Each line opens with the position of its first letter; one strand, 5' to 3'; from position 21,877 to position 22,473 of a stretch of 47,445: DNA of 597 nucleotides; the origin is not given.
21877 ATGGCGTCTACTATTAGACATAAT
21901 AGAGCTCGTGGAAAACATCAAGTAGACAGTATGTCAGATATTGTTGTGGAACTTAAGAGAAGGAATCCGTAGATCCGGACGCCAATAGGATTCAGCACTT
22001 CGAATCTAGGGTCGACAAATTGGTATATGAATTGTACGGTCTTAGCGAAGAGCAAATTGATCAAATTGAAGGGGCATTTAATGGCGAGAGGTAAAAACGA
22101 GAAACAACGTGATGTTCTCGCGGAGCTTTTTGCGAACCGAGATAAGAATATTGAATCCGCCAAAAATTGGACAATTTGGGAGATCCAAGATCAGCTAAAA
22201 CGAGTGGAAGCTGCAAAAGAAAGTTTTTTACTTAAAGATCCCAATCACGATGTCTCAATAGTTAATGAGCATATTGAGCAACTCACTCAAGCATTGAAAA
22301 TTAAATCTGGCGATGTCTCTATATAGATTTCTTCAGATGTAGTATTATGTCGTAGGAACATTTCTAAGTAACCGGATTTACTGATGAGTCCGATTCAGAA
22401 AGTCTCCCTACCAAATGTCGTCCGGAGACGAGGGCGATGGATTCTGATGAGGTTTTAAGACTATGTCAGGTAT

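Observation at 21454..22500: IbrB-like ParB-domain gene interrupted: its conserved C-terminal segment reappears ~470 bp downstream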

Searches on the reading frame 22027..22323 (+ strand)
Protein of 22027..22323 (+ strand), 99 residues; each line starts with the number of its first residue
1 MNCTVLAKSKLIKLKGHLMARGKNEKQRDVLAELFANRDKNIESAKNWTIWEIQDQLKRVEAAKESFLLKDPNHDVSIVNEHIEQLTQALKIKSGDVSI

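Call 4: search_protein_families(library=pfam, proteins=[window:22027-22323:+], max_evalue=1)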
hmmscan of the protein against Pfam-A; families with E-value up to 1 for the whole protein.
window:22027-22323:+ (99 aa): 0 families

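Call 6: search_protein_families(library=ncbifam, proteins=[window:22027-22323:+], max_evalue=1)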
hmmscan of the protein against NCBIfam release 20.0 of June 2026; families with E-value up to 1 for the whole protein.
window:22027-22323:+ (99 aa): 1 family
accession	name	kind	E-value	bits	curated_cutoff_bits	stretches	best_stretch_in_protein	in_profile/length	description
TIGR00952.1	S15_bact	equivalog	0.0094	16.2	63.65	0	9-49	31-71/86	30S ribosomal protein S15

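Call 24: search_protein_families(library=pfam, proteins=[window:22081-22323:+], max_evalue=10)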
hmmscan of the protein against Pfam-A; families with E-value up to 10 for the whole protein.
seq(81 aa): 2 families
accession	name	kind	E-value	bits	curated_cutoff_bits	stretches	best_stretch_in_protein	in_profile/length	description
PF20993.2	CENPH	-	0.072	13.6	27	1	7-77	105-174/175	CENPH protein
PF23019.1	DUF7033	-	0.16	12.8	27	1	36-76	24-63/90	Family of unknown function (DUF7033)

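Call 25: search_protein_families(library=padloc, proteins=[window:22081-22323:+], max_evalue=10)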
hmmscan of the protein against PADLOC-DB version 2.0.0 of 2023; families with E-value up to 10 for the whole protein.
seq(81 aa): 0 families

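Call 26: find_homologous_proteins(query=window:22081-22323:+, max_evalue=0.01)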
Query seq(81 aa) (81 aa): 5 proteins with E <= 0.01 among 5 candidates.
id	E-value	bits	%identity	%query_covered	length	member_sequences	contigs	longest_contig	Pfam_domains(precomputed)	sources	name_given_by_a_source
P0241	3.5e-44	165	98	100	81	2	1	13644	-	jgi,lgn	jgi:hypothetical protein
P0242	5.4e-40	152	89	100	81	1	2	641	-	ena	-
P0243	3.2e-37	143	84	100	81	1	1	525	-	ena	-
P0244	2.4e-25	106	65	93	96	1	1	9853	-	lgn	-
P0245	3.6e-23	99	64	93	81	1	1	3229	-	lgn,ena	-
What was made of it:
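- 22081..22326 (+): Complete 81-aa ORF (ORF81) of unknown function, captured with its own AAGGGG Shine-Dalgarno-like sequence. In donors it overlaps the RM stop by 14 nt. 98% identical to P0241 (call 26).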

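Call 27: find_encoding_contigs(protein=P0241, flank=7000, max_places=4)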
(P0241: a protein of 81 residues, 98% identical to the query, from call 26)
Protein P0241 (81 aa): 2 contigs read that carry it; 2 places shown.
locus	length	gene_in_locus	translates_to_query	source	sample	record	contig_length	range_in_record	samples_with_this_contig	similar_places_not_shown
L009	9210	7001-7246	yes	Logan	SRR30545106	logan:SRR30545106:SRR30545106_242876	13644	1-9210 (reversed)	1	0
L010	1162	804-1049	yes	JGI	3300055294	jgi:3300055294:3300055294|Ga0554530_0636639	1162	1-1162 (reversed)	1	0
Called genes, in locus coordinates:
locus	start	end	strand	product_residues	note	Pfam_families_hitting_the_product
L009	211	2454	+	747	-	PF23639:DUF7146, PF13362:Toprim_3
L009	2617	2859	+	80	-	PF12728:HTH_17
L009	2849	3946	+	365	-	PF14659:Phage_int_SAM_3, PF00589:Phage_integrase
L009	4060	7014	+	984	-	PF04313:HSDR_N (weak), PF02384:N6_Mtase, PF20473:MmeI_Mtase, PF07669:Eco57I, PF12950:TaqI_C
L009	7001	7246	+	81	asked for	-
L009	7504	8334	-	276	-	-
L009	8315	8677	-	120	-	-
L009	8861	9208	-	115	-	?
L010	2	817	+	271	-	?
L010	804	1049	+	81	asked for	-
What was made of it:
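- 21960..22094 (+): Remnant of a MmeI-like type IIG RM gene: its last 44 codons plus the TAA stop. It has no start codon and is in a different frame from ParB. The donor gene carries HSDR_N, N6_Mtase, MmeI_Mtase, Eco57I and TaqI_C (call 27).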

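Call 28: find_encoding_contigs(protein=P0244, flank=7000, max_places=3)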
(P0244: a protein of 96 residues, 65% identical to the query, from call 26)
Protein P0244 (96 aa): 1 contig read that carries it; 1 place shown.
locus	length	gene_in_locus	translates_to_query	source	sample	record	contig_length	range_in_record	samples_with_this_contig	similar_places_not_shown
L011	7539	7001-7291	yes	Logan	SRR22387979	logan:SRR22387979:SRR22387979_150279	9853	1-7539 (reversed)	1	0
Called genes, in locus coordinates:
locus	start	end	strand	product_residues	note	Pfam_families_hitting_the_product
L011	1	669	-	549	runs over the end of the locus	PF06048:DUF927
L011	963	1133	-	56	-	PF12728:HTH_17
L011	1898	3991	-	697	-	PF00005:ABC_tran (faint), PF13166:AAA_13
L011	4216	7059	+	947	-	PF04313:HSDR_N, PF02384:N6_Mtase, PF20473:MmeI_Mtase, PF07669:Eco57I, PF12950:TaqI_C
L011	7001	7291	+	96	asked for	-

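Call 29: find_encoding_contigs(protein=P0245, flank=4000, max_places=3)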
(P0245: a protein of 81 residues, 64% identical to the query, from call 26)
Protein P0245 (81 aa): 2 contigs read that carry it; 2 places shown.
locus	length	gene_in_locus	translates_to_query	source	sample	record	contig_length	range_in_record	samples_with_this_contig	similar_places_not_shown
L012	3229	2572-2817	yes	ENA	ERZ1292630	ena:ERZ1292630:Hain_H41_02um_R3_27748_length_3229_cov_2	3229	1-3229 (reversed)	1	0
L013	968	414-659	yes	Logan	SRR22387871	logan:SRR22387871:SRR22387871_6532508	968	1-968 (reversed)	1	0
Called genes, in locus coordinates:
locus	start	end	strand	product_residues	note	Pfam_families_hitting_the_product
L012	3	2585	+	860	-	?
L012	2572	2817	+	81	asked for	-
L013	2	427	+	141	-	?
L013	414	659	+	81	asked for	-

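Call 35: find_related_loci(query=window:22081-22323:+, collection=genome_contigs, flank=10000)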
Query seq(81 aa) (81 aa) in genome_contigs; peptide patterns used: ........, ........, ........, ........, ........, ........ (x = any residue, [..] = any of these).
318 stretches matched a pattern, but none encodes a relative of the query by tblastn (E <= 1e-3).
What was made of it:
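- Tried and rejected: No ORF81 relative was found in 185,579 species genomes (call 35).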

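Call 36: find_related_loci(query=L009:4060-7011:+, collection=genome_contigs, flank=6000)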
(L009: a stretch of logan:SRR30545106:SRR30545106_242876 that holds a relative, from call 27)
Query L009:4060-7011:+ (984 aa) in genome_contigs; peptide patterns used: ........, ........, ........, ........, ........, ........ (x = any residue, [..] = any of these).
55 stretches matched a pattern; 2 encode a relative of the query (tblastn E <= 1e-3); 2 distinct loci.
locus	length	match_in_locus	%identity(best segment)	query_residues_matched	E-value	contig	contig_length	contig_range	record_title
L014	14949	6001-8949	28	3-978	6e-122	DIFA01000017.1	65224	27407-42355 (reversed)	MAG TPA_asm: Dehalococcoidia bacterium UBA5760 UBA5760_contig_21590, whole genome shotgun sequence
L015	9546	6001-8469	28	190-979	3e-46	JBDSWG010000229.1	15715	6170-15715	MAG: Ferruginibacter sp. isolate cluster1_bin.622 k127_8622820, whole genome shotgun sequence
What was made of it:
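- The host and the donor organism are unidentified (calls 35, 36).
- Tried and rejected: The closest RM relatives are only 28% identical, in Dehalococcoidia and Ferruginibacter MAGs (call 36).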

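Call 54: predict_structure(alignment_id=A4)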
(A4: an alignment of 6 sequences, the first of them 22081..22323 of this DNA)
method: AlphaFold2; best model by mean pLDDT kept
length: 81 residues; sequences in the alignment: 6
mean_pLDDT: 71.2   pTM: 0.49
mean pLDDT of the five models: 71.2, 69.8, 67.1, 67.0, 66.8
residues with pLDDT >= 90: 0; 70-90: 47; 50-70: 29; < 50: 5
segments of 3 or more residues with pLDDT < 50: 1-3
pLDDT, mean of each block of 10 residues (from residue 1): 51 62 63 84 83 77 84 68 38
secondary structure, 60 per line:
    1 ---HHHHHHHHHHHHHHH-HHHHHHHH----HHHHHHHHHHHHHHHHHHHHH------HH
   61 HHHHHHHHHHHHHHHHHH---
elements in order: H4-18 H20-27 H32-52 H59-78

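Call 56: search_protein_families(library=phrogs, proteins=[window:22081-22323:+], max_evalue=0.01)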
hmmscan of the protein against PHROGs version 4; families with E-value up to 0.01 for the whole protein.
window:22081-22323:+ (81 aa): 0 families

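Call 58: fold_search(model_id=the predicted structure, library=pdb)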
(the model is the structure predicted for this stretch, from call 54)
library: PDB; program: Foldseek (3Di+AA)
matches with E <= 10: 123; with E <= 0.001: 0
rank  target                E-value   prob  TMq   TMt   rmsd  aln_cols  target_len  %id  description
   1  4v8a_A2               6.1e-01  0.93  0.55  0.63   3.2        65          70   18  The structure of thermorubin in complex with the 70S ribosome from Thermus thermophilus. (released 2014-07-09)
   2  8qcq_Y                9.4e-01  0.85  0.56  0.68   3.0        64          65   14  B. subtilis ApdA-stalled ribosomal complex (released 2024-03-20)
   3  8buu_Y                9.4e-01  0.85  0.56  0.67   3.0        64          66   14  ARE-ABCF VmlR2 bound to a 70S ribosome (released 2023-04-05)
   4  4v8i_D2               1.5e+00  0.80  0.57  0.64   3.1        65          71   17  Crystal structure of YfiA bound to the 70S ribosome. (released 2014-07-09)
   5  5ngm_AW               1.5e+00  0.75  0.56  0.66   3.0        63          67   17  2.9S structure of the 70S ribosome composing the S. aureus 100S complex (released 2017-10-04)
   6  8hku_L29P             1.5e+00  0.66  0.51  0.64   3.1        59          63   12  Cryo-EM Structures and Translocation Mechanism of Crenarchaeota Ribosome (released 2023-08-16)
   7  8br8_Li               1.6e+00  0.72  0.54  0.37   2.9        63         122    6  Giardia ribosome in POST-T state (A1) (released 2023-03-15)
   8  7nhn_2                1.6e+00  0.60  0.49  0.64   3.1        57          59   19  VgaL, an antibiotic resistance ABCF, in complex with 70S ribosome from Listeria monocytogenes (released 2021-05-05)
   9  4v6u_BW               1.7e+00  0.51  0.48  0.54   3.7        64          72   19  Promiscuous behavior of proteins in archaeal ribosomes revealed by cryo-EM: implications for evolution of eukaryotic  (released 2014-07-09)
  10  4v87_AW               2.0e+00  0.87  0.63  0.76   1.6        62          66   16  Crystal structure analysis of ribosomal decoding. (released 2014-07-09)
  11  7m4v_X                2.1e+00  0.84  0.58  0.76   1.9        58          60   12  A. baumannii Ribosome-Eravacycline complex: 50S (released 2021-05-19)
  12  4ybb_CZ               2.1e+00  0.75  0.58  0.74   2.4        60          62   10  High-resolution structure of the Escherichia coli ribosome (released 2015-03-18)
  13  4v47_AW               2.2e+00  0.69  0.53  0.70   2.5        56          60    9  Real space refined coordinates of the 30S and 50S subunits fitted into the low resolution cryo-EM map of the EF-G.GTP (released 2014-07-09)
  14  4wqr_K8               2.2e+00  0.66  0.56  0.67   2.9        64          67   17  Complex of 70S ribosome with tRNA-Phe and mRNA with C-A mismatch in the first position in the A-site. (released 2015-06-10)
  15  9n5t_Z                2.2e+00  0.60  0.54  0.65   3.2        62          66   14  Mycobacterium smegmatis 70S ribosome with small molecule drug MK-7762 (released 2025-12-24)
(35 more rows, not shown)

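Call 59: find_encoding_contigs(protein=P0242, flank=2000, max_places=3)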
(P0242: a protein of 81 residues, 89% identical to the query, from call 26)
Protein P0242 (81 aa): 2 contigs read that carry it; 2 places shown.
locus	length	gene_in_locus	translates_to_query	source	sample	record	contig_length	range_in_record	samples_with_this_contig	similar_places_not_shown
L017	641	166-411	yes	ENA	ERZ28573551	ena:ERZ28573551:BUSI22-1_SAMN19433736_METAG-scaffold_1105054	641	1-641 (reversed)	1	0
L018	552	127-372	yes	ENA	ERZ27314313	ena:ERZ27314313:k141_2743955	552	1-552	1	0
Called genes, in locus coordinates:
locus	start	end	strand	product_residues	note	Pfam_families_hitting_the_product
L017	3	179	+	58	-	?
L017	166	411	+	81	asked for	-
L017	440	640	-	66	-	?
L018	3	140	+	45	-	?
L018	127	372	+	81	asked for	-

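Call 60: find_encoding_contigs(protein=P0243, flank=2000, max_places=3)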
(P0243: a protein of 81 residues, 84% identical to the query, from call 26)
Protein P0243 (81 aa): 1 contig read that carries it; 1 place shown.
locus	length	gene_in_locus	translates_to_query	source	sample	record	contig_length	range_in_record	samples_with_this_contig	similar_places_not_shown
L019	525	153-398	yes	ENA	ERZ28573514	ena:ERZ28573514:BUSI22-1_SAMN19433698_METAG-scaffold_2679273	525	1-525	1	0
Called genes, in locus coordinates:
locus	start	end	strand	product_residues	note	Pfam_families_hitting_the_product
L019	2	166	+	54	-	?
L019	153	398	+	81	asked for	-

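Call 62: find_encoding_contigs(protein=P0241, flank=10000, max_places=1)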
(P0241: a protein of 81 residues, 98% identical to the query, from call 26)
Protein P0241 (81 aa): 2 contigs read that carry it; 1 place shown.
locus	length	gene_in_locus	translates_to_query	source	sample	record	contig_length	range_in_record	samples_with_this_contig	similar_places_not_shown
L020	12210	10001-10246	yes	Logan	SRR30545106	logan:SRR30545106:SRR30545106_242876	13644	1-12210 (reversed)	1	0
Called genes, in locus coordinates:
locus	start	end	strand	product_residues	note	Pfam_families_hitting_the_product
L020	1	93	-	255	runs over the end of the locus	-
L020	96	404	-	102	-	PF01381:HTH_3, PF07022:Phage_CI_repr (weak), PF12844:HTH_19 (weak), PF13443:HTH_26 (weak), PF13560:HTH_31 (weak)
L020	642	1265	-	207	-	PF00239:Resolvase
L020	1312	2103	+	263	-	-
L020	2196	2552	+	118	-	-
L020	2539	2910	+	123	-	-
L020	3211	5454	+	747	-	PF23639:DUF7146, PF13362:Toprim_3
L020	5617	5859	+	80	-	PF12728:HTH_17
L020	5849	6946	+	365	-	PF14659:Phage_int_SAM_3, PF00589:Phage_integrase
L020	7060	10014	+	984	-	PF04313:HSDR_N (weak), PF02384:N6_Mtase, PF20473:MmeI_Mtase, PF07669:Eco57I, PF12950:TaqI_C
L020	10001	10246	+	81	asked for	-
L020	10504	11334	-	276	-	-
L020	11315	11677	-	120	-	-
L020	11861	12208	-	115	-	?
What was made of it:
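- The L009/L020 context is HTH_3 repressor, resolvase, primase (DUF7146/Toprim), HTH_17, integrase, 984-aa RM (N6_Mtase, MmeI_Mtase, Eco57I, TaqI_C), then ORF81 (calls 27, 62).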

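Call 83: search_protein_representatives(alignment_id=A4)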
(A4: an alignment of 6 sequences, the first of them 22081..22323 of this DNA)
Query: 6 sequences, 81 profile positions. Proteins with E-value up to 0.001 (for the whole library): 10; up to 1e-10: 2; up to 1e-30: 1. The best 10 are listed.
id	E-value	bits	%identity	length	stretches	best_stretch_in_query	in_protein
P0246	7.7e-32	125.4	-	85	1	1-78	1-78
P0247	1.6e-14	70.0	-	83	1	12-75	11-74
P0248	6.5e-10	55.2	-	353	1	4-77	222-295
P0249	1.2e-06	44.7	-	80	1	4-79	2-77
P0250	7.1e-06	42.2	-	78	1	13-76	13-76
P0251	2.7e-05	40.4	-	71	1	45-76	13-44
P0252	1.1e-04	38.4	-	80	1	7-78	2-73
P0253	2.0e-04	37.6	-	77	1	10-76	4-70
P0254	7.2e-04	35.8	-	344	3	41-67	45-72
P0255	8.7e-04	35.5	-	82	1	8-80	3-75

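Call 84: search_protein_families(library=pfam, proteins=[P0248, P0254, P0246, P0247, P0249], max_evalue=0.01)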
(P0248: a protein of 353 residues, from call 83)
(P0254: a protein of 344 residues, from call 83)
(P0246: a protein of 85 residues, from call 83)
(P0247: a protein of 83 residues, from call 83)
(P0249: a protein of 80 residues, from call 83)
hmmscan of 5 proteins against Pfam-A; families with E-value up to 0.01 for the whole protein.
P0248 (353 aa): 0 families

P0254 (344 aa): 6 families
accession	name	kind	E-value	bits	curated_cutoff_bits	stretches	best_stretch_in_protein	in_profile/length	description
PF23122.1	C2_ITFG1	-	9e-06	26.2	27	0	266-322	9-65/100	ITFG1, C2 domain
PF00788.29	RA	-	4.9e-05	24.3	21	0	155-181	14-40/93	Ras association (RalGDS/AF-6) domain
PF23156.1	DUF7054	-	0.00077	19.8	27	0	158-189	16-44/85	Domain of unknown function (DUF7054)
PF09175.15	Vit_b-sht_shell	-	0.0023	18.3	27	0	106-181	85-159/167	Vitellinogen, beta-sheet shell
PF21236.3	PRS7_OB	-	0.0058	16.6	26.7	0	159-188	23-52/69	26S proteasome regulatory subunit 7, OB domain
PF05103.18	DivIVA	-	0.0072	16.7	28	0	143-192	71-120/131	DivIVA protein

P0246 (85 aa): 0 families

P0247 (83 aa): 0 families

P0249 (80 aa): 0 families
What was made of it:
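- Tried and rejected: A profile search of 1.84 billion representatives found 10 proteins, none with Pfam domains that explain it (calls 83, 84).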
